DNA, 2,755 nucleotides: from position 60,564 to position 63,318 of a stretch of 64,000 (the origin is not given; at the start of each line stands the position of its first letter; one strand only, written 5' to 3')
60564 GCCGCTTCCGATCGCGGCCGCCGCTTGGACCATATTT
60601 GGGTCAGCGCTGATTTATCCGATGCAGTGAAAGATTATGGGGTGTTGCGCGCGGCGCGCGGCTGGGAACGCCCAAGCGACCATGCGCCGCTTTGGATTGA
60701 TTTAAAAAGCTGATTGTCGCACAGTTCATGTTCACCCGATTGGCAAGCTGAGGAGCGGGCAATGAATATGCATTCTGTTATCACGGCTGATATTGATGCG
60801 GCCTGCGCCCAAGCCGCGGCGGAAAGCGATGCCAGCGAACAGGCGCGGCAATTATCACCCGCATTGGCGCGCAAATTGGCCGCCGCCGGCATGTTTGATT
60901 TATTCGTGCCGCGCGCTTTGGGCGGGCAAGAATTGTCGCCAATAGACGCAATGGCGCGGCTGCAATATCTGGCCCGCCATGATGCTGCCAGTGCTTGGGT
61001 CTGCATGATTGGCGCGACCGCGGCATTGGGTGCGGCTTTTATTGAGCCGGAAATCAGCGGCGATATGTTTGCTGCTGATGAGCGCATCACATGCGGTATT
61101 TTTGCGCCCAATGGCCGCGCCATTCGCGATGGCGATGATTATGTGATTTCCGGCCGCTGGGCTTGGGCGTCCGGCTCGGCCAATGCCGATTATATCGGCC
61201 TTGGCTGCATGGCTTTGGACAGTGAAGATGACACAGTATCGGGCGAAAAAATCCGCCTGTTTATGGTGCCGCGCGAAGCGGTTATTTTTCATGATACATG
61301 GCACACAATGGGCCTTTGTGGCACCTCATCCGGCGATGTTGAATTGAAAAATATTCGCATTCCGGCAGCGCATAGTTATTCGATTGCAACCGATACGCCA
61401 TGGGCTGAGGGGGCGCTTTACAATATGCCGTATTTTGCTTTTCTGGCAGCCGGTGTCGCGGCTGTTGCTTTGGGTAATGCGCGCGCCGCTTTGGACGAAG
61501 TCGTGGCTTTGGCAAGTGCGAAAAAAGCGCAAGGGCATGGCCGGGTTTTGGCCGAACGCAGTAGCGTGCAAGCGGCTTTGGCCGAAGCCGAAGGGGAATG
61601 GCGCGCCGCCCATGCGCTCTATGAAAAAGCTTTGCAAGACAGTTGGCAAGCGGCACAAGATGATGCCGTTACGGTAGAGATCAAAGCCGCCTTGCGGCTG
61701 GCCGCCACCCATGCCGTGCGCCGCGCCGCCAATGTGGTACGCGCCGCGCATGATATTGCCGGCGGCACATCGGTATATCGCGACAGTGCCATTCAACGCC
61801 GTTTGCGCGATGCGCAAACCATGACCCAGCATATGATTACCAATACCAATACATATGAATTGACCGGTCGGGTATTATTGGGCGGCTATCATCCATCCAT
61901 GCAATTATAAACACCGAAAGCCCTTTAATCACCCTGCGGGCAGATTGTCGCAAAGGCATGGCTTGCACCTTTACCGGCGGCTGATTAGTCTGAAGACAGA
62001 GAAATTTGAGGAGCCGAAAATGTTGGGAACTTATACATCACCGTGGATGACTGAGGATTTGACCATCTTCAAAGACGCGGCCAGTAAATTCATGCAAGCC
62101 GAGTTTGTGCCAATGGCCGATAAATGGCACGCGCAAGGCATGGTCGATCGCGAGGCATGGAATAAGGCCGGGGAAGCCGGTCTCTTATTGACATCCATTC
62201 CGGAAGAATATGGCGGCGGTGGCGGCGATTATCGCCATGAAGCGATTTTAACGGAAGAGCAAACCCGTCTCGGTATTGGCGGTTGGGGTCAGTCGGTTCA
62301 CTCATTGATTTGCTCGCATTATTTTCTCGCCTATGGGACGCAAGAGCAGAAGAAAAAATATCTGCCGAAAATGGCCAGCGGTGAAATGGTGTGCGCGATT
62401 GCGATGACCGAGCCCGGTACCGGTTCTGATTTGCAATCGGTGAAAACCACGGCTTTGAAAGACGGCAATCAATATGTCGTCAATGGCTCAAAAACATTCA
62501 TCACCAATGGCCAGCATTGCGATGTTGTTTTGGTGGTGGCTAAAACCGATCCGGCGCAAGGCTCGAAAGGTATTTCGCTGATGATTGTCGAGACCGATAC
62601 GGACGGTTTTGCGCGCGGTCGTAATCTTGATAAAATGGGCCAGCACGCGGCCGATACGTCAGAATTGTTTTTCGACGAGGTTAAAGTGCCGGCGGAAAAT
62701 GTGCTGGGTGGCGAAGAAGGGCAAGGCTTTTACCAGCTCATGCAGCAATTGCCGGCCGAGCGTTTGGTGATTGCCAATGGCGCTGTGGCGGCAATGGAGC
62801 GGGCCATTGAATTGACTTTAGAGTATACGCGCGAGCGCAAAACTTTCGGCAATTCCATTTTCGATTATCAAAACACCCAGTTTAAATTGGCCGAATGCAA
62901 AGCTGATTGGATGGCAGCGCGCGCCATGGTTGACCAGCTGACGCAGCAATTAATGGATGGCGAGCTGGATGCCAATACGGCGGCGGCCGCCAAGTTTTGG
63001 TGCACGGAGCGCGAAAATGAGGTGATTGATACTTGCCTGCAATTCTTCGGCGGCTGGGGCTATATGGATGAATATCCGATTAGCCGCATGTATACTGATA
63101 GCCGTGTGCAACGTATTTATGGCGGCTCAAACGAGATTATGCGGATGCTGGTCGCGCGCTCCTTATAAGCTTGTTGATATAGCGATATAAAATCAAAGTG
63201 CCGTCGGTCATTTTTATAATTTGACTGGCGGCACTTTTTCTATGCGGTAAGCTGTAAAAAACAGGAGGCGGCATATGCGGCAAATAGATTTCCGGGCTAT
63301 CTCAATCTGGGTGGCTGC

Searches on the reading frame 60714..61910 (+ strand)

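Call 49: search_protein_families(library=ncbifam, proteins=[window:60714-61910:+], max_evalue=1e-15)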
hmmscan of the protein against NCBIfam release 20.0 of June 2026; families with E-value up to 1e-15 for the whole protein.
window:60714-61910:+ (398 aa): 4 families
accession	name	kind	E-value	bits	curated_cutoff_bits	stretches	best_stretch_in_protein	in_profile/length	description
NF045629.1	monooxsub_HsaA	equivalog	4.4e-39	134.3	450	1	33-379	10-363/383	3-hydroxy-9,10-secoandrosta-1,3,5(10)-triene-9,17-dione monooxygenase oxygenase subunit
NF045920.1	HphnlacHdxOX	equivalog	6.8e-27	94.4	650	1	32-390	10-376/384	p-hydroxyphenylacetate 3-hydroxylase oxygenase component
NF042439.1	SulpropCoADesulf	equivalog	6.1e-18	64.7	600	1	30-371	11-353/379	3-sulfinopropanoyl-CoA desulfinase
NF042972.1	AcrlCoAredClosAcrC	equivalog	2.4e-16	59.4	640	0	134-369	138-357/378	acryloyl-CoA reductase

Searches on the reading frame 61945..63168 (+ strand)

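Call 49: search_protein_families(library=ncbifam, proteins=[window:61945-63168:+], max_evalue=1e-15)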
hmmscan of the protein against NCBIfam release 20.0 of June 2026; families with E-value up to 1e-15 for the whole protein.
window:61945-63168:+ (407 aa): 19 families
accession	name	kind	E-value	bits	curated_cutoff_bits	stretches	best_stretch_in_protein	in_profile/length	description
NF042972.1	AcrlCoAredClosAcrC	equivalog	1.7e-98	329.8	640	1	36-406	6-375/378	acryloyl-CoA reductase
NF058590.1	AcCoDHFadEBacil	equivalog_domain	1e-82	278.6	600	1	32-405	18-408/586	acyl-CoA dehydrogenase FadE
NF045552.1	GlutCoADH_Des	equivalog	6e-77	259.4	470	1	36-404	6-376/387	glutaryl-CoA dehydrogenase Acd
NF043006.1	CyhCrbnylCoADH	equivalog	3.2e-73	246.9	650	1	36-406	5-374/380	cyclohexane-1-carbonyl-CoA dehydrogenase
NF045652.1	ProlPCPDhRedW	equivalog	1.6e-65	221.4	650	1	42-407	7-373/376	L-prolyl-[peptidyl-carrier protein] dehydrogenase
NF008997.0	PRK12341.1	equivalog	1.7e-65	221.6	537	1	59-406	30-375/382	acyl-CoA dehydrogenase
NF053553.1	prodigi_MBC_PigA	equivalog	4.8e-62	210.3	500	1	40-407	10-379/381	prodigiosin MBC biosynthesis dehydrogenase PigA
TIGR03207.1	cyc_hxne_CoA_dh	equivalog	2.5e-59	200.9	575.35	1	36-405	2-369/372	cyclohexanecarboxyl-CoA dehydrogenase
NF042439.1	SulpropCoADesulf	equivalog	4.1e-59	200.2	600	1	45-406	3-369/379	3-sulfinopropanoyl-CoA desulfinase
NF002885.1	PRK03354.1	equivalog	1.4e-50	172.5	540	1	76-405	47-371/378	crotonobetainyl-CoA dehydrogenase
NF052270.1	Staph_DH_FadE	equivalog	4.9e-42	144.1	600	1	117-407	107-393/400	acyl-CoA dehydrogenase FadE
TIGR03204.1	pimC_large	equivalog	6.1e-36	124.1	623.85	1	64-324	40-293/395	pimeloyl-CoA dehydrogenase large subunit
NF037942.1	ac_ACP_DH_MbtN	equivalog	3.8e-34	118.1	700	1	127-405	88-363/376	mycobactin biosynthesis acyl-ACP dehydrogenase MbtN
NF007000.1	PRK09463.1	subfamily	1.2e-32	113.2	600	1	52-402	56-429/726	acyl-CoA dehydrogenase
TIGR03203.1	pimD_small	equivalog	5.8e-31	107.9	652.7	1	63-384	34-353/378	pimeloyl-CoA dehydrogenase small subunit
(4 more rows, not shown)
